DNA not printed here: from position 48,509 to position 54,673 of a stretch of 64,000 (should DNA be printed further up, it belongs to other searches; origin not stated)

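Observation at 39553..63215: Seven tandem LytTR boxes with an exact 20-bp period suggest an undescribed LytS/LytTR surface-protein regulon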

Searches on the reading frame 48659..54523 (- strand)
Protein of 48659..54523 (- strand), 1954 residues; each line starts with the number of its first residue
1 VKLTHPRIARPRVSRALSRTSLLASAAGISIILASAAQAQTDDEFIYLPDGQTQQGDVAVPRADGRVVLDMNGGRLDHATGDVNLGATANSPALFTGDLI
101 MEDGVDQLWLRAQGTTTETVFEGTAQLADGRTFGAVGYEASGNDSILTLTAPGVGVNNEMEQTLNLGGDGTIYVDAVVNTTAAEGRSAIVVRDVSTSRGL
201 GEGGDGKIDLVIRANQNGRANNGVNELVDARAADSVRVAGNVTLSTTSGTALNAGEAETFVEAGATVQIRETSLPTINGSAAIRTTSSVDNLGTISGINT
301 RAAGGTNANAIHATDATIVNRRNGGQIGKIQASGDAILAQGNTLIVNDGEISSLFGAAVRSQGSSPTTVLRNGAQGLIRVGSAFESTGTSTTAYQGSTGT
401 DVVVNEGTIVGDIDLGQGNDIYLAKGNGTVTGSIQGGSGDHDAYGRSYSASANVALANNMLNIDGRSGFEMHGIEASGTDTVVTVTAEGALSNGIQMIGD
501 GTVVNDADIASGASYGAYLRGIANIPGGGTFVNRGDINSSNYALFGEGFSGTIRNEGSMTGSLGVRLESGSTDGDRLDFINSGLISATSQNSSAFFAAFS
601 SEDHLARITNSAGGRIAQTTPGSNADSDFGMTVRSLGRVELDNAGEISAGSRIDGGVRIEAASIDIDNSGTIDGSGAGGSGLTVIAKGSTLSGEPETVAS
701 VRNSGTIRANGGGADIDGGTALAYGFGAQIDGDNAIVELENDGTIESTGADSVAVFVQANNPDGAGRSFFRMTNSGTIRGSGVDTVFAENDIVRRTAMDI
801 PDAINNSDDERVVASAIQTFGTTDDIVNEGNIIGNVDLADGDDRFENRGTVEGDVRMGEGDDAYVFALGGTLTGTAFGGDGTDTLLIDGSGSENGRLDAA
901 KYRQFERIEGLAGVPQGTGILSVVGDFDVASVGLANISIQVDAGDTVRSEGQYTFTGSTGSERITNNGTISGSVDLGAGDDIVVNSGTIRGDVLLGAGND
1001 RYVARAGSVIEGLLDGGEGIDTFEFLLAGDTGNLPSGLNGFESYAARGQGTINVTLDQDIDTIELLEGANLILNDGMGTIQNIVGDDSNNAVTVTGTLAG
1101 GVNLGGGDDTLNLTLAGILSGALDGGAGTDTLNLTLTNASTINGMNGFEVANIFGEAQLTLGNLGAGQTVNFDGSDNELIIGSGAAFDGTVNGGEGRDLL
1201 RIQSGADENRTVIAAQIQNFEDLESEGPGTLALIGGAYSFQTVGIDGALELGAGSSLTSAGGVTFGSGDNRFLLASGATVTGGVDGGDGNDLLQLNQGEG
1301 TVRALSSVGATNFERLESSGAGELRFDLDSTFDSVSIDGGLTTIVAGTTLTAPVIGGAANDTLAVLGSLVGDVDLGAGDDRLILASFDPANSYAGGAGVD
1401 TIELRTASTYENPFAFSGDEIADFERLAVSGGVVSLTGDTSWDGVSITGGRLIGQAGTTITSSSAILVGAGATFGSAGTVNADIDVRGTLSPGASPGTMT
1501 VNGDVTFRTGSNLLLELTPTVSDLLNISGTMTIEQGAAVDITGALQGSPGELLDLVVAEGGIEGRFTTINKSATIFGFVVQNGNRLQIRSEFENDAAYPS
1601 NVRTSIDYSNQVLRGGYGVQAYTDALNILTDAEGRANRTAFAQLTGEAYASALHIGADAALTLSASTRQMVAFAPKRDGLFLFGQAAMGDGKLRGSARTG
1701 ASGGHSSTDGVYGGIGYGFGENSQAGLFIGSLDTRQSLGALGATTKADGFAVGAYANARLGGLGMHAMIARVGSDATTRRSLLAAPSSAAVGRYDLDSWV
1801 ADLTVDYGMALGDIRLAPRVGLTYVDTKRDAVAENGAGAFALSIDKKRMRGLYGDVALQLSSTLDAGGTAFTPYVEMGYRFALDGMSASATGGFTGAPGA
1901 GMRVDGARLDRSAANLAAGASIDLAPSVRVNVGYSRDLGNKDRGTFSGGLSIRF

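Call 25: search_protein_families(library=pfam, proteins=[window:48659-54523:-], max_evalue=0.05)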
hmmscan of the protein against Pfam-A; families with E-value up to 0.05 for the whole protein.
window:48659-54523:- (1954 aa): 1 family
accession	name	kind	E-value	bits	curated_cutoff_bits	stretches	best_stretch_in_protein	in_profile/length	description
PF03797.25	Autotransporter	-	1.2e-35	124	26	1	1691-1935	8-255/255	Autotransporter beta-domain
